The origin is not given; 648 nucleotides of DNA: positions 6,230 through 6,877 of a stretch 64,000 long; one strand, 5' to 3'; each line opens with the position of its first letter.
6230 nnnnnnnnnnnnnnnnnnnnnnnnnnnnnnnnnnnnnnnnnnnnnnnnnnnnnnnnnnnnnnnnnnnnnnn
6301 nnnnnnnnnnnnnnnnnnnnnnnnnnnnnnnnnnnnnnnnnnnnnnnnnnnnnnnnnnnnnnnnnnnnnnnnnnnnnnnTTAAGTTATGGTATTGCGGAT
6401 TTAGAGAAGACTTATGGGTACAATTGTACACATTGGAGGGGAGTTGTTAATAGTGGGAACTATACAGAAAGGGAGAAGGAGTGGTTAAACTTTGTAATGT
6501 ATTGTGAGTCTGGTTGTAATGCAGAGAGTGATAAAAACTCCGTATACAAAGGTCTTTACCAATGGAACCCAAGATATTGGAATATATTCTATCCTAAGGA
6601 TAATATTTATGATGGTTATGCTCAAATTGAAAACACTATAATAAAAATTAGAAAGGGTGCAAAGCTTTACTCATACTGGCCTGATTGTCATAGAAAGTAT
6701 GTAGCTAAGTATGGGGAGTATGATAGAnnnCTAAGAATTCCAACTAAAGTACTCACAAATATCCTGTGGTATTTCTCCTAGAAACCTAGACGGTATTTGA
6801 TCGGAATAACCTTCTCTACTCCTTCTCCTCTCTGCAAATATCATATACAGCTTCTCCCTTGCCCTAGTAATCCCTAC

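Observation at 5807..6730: RpfB-architecture protein (DUF348-G5-Rpf) outside Actinobacteria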

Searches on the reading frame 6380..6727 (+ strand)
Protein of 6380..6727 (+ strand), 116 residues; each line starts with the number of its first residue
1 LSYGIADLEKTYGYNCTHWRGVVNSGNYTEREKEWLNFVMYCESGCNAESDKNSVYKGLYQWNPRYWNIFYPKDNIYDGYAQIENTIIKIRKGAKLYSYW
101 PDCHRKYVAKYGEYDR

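Call 6: search_protein_families(library=pfam, proteins=[window:6380-6727:+], max_evalue=10)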
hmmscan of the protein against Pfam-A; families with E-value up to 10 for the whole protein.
seq(116 aa): 1 family
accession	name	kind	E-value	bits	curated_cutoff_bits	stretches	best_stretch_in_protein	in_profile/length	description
PF06737.19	Transglycosylas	-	0.13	13.3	27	1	37-72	8-43/77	Transglycosylase-like domain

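Call 12: search_solved_structures(query=A2, max_evalue=10, show_alignments=5)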
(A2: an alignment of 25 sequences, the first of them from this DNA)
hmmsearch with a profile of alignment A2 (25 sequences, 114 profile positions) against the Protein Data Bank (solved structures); distinct sequences matched with E-value up to 10: 2.
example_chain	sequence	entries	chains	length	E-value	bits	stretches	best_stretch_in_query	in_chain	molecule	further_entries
2n5z_A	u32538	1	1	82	0.16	15.6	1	38-103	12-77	Resuscitation-promoting factor RpfC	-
4ow1_A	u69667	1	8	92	0.22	15.1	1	38-103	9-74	Resuscitation-promoting factor RpfC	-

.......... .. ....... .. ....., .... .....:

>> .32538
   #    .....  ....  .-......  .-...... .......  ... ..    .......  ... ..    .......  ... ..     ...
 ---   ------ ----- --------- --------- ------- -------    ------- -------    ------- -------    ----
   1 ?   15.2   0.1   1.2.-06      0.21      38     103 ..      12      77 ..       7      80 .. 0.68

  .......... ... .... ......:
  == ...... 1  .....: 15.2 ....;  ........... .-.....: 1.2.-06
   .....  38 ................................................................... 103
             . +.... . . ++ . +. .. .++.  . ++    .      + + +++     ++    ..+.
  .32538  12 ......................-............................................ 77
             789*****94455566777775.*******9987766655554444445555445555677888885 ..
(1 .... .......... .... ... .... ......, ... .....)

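Call 25: search_protein_representatives(alignment_id=A2)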
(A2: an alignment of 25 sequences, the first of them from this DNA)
Query: 25 sequences, 114 profile positions. Proteins with E-value up to 0.001 (for the whole library): 153; up to 1e-10: 64; up to 1e-30: 7. The best 150 are listed.
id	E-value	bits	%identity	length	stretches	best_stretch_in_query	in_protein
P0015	5.4e-55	200.8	-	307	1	1-113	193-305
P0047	1.2e-47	177.2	-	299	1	1-112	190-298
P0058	2.2e-47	176.3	-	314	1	1-110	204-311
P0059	1.7e-39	150.9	-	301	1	4-111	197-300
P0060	1.3e-35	138.4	-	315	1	10-112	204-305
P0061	1.4e-34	135.1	-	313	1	11-112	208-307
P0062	1.2e-32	128.8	-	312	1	8-112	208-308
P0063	9.6e-25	103.3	-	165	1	8-93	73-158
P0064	1.4e-24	102.8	-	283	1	2-65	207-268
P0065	9.1e-23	97.0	-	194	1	11-94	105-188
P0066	1.4e-21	93.2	-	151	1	13-93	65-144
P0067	2.1e-19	86.2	-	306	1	12-111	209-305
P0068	2.6e-18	82.6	-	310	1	14-108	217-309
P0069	3.8e-18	82.1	-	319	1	13-108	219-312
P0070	4.3e-18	81.9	-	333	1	13-109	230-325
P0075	1.4e-16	77.1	-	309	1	14-110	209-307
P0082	2.2e-15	73.2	-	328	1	13-104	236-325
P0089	1.1e-14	71.0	-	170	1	10-102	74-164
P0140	4.6e-07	46.4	-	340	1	13-105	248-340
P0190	4.3e-04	36.8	-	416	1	3-104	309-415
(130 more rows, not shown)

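Call 30: predict_structure(alignment_id=A2)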
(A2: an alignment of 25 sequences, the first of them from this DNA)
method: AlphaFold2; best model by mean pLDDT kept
length: 115 residues; sequences in the alignment: 25
mean_pLDDT: 92.3   pTM: 0.87
mean pLDDT of the five models: 92.3, 92.0, 88.9, 82.8, 81.0
residues with pLDDT >= 90: 95; 70-90: 17; 50-70: 2; < 50: 1
segments of 3 or more residues with pLDDT < 50: none
pLDDT, mean of each block of 10 residues (from residue 1): 76 93 97 98 94 92 92 94 96 92 97 83
secondary structure, 60 per line:
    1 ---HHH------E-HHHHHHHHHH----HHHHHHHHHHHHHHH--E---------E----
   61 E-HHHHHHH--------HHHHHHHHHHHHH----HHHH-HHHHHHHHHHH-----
elements in order: H15-24 H29-43 H63-69 H78-90 H95-98 H100-110

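Call 32: search_protein_families(library=pfam, alignment_id=A3, max_evalue=0.001)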
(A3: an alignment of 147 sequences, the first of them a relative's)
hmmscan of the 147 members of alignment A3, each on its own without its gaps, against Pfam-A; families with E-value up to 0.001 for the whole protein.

A. member 1, P0058 (314 aa): 1 family
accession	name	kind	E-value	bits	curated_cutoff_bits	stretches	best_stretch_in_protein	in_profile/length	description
PF07501.17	G5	-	5.5e-19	68.6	23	1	136-202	8-74/75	G5 domain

B. families by the number of members that match (of 147 scanned): 23 families
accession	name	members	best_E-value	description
PF06737.19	Transglycosylas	72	3e-10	Transglycosylase-like domain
PF07501.17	G5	67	7.2e-22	G5 domain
PF01464.25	SLT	59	1e-13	Transglycosylase SLT domain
PF03990.20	DUF348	23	1.8e-20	G5-linked-Ubiquitin-like domain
PF00691.25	OmpA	1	2e-17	OmpA family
PF13505.12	OMP_b-brl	1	2.8e-12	Outer membrane protein beta-barrel domain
PF08191.17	LRR_adjacent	1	8.4e-10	LRR adjacent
PF21197.3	PgaA_barrel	1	1.1e-09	PgaA membrane beta barrel domain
PF12146.15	Hydrolase_4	1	2.6e-08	Serine aminopeptidase, S33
PF18884.5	TSP3_bac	1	5.8e-08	Bacterial TSP3 repeat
PF14464.11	Prok-JAB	1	2.7e-07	Prokaryotic homologs of the JAB domain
PF20579.4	LapA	1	3.7e-07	LapA domain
PF13517.12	FG-GAP_3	1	4.5e-07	FG-GAP-like repeat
PF03052.20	Adeno_52K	1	4.9e-06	Adenoviral protein L1 52/55-kDa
PF18013.6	Phage_lysozyme2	1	1.7e-05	Phage tail lysozyme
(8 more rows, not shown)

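Call 40: search_solved_structures(query=A4, max_evalue=1, show_alignments=3)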
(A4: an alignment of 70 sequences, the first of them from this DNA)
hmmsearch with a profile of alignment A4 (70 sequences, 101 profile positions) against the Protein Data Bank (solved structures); distinct sequences matched with E-value up to 1: 50.
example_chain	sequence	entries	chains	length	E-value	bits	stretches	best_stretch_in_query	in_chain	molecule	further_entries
2n5z_A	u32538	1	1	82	1.3e-09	41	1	34-98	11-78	Resuscitation-promoting factor RpfC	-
4ow1_A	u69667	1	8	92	2e-09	40.5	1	34-98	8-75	Resuscitation-promoting factor RpfC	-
4cge_A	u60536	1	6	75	3.1e-09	39.9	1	34-98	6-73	RESUSCITATION-PROMOTING FACTOR RPFE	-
4emn_A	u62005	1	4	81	1.4e-07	34.5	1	34-98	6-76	Probable resuscitation-promoting factor rpfB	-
4kl7_A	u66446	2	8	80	1.4e-07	34.5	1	34-98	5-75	Resuscitation-promoting factor RpfB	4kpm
1xsf_A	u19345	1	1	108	2.9e-07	33.5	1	34-98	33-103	Probable resuscitation-promoting factor rpfB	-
3eo5_A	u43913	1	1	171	9.4e-07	31.9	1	34-98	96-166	Resuscitation-promoting factor rpfB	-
5e27_A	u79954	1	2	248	1.8e-06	31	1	34-98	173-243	Resuscitation-promoting factor RpfB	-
9b45_a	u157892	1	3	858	2.4e-05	27.4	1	30-87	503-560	gp41 Tape measure protein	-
8rhe_A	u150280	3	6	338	0.0069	19.5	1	35-83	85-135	LysM peptidoglycan-binding domain-containing protein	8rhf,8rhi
9vi7_A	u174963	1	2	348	0.0077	19.3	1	20-63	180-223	lytic transglycosylase c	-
2y8p_A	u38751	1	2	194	0.012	18.7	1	15-62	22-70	ENDO-TYPE MEMBRANE-BOUND LYTIC MUREIN TRANSGLYCOSYLASE A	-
6ghz_B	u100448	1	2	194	0.012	18.7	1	15-62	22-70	Endo-type membrane-bound lytic murein transglycosylase A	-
3t36_A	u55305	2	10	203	0.013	18.6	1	15-62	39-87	Endo-type membrane-bound lytic murein transglycosylase A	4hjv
6gi4_B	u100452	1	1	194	0.024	17.7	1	15-62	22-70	Endo-type membrane-bound lytic murein transglycosylase A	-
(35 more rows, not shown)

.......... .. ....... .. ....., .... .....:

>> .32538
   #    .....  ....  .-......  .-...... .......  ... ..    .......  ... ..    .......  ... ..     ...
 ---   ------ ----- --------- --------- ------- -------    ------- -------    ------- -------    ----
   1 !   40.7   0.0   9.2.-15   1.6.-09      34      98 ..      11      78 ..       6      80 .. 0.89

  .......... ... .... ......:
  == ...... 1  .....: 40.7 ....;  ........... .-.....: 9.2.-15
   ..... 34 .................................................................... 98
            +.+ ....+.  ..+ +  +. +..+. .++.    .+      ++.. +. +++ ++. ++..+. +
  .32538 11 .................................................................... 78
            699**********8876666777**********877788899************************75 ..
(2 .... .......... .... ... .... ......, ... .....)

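Call 44: list_cluster_members(proteins=[P0059, P0063, P0067, P0068, P0069, P0075, P0082, P0089, P0140, P0190])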
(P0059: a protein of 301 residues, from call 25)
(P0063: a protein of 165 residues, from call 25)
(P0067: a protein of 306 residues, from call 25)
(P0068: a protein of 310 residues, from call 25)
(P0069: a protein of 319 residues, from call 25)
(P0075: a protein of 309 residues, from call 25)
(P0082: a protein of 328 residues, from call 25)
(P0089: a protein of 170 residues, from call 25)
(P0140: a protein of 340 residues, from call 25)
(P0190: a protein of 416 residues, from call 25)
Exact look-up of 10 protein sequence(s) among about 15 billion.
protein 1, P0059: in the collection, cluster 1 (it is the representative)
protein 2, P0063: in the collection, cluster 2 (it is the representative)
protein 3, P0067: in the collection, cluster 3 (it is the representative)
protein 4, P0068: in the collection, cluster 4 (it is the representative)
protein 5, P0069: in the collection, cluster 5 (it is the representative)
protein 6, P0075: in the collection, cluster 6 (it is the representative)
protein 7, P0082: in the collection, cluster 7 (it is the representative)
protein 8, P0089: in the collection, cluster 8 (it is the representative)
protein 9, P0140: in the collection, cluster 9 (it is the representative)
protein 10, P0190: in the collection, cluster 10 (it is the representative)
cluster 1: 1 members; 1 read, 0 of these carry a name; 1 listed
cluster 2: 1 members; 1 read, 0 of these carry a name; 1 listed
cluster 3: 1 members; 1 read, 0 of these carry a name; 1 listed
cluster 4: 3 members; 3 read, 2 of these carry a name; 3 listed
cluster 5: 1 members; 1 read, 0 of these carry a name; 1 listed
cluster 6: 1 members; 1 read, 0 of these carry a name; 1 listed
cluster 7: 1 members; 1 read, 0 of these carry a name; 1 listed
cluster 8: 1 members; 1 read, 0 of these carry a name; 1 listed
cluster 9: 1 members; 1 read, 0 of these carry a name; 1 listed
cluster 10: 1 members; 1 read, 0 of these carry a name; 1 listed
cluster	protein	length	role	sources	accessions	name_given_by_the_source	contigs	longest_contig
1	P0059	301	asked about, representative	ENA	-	-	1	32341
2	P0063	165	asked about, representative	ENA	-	-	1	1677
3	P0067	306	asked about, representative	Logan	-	-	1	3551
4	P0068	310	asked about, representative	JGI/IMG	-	hypothetical protein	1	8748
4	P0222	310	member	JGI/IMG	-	hypothetical protein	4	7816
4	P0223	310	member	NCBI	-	-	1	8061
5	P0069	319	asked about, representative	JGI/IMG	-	-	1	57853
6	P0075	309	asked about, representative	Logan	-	-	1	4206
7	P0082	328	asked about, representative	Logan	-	-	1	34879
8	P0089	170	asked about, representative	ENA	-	-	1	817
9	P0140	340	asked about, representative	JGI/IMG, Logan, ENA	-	-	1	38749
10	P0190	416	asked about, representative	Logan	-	-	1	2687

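Call 47: search_protein_families(library=pfam, alignment_id=A4, max_evalue=0.01)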
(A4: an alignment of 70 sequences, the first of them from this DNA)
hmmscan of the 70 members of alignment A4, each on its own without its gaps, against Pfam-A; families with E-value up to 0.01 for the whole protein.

A. member 1, seq(115 aa): 0 families

B. families by the number of members that match (of 70 scanned): 5 families
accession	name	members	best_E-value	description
PF06737.19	Transglycosylas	56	3.7e-11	Transglycosylase-like domain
PF01464.25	SLT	44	1.5e-11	Transglycosylase SLT domain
PF18013.6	Phage_lysozyme2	1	3.1e-06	Phage tail lysozyme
PF07519.17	Tannase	1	0.0043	Tannase and feruloyl esterase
PF19299.5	DUF5914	1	0.0056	Domain of unknown function (DUF5914)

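Call 53: find_encoding_contigs(protein=P0069, flank=6000, max_places=2)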
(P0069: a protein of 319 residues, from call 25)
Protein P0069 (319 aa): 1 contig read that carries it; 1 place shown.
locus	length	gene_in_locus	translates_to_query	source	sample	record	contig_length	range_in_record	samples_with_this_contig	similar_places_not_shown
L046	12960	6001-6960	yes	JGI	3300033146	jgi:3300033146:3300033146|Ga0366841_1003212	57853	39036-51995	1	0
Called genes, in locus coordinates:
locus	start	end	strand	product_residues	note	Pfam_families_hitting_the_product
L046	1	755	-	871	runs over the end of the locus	-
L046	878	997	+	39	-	-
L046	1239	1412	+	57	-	-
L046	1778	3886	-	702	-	PF00009:GTP_EFTU, PF22042:EF-G_D2, PF03144:GTP_EFTU_D2, PF14492:EFG_III, PF03764:EFG_IV, PF00679:EFG_C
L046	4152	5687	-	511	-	PF07719:TPR_2 (faint), PF12895:ANAPC3 (faint), PF13424:TPR_12 (faint), PF13428:TPR_14 (faint), PF13432:TPR_16 (faint), PF00515:TPR_1 (faint), PF13181:TPR_8 (faint), PF14559:TPR_19 (faint)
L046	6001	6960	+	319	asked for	PF07501:G5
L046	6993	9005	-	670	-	PF00580:UvrD-helicase, PF13245:AAA_19, PF13604:AAA_30 (faint), PF01443:Viral_helicase1 (faint), PF13361:UvrD_C, PF13538:UvrD_C_2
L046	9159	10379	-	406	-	PF08239:SH3_3 (weak)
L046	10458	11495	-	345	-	-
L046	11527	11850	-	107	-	-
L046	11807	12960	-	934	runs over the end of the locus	-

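Call 54: find_encoding_contigs(protein=P0140, flank=6000, max_places=2)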
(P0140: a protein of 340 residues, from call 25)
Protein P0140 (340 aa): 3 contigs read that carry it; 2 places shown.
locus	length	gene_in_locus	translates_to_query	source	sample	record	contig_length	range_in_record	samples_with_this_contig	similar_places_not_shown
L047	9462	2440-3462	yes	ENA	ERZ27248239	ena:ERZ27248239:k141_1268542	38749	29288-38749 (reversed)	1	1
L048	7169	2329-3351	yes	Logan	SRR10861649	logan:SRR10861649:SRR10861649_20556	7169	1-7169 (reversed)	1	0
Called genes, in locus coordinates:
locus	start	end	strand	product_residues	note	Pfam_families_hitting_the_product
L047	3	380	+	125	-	?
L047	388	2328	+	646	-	PF01551:Peptidase_M23, PF00041:fn3 (weak)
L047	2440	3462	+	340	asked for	PF03990:DUF348, PF07501:G5, PF01464:SLT, PF06737:Transglycosylas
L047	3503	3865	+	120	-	-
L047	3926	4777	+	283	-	PF00398:RrnaAD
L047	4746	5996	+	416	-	PF01566:Nramp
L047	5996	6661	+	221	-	PF00590:TP_methylase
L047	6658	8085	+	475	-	PF00133:tRNA-synt_1, PF01406:tRNA-synt_1e, PF09334:tRNA-synt_1g, PF00133:tRNA-synt_1, PF01406:tRNA-synt_1e (weak)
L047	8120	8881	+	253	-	-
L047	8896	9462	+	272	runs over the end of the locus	PF01026:TatD_DNase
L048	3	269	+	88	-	?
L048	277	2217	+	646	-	PF01551:Peptidase_M23, PF00041:fn3 (weak)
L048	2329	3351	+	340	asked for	PF03990:DUF348, PF07501:G5, PF01464:SLT, PF06737:Transglycosylas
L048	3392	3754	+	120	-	-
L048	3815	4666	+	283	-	PF00398:RrnaAD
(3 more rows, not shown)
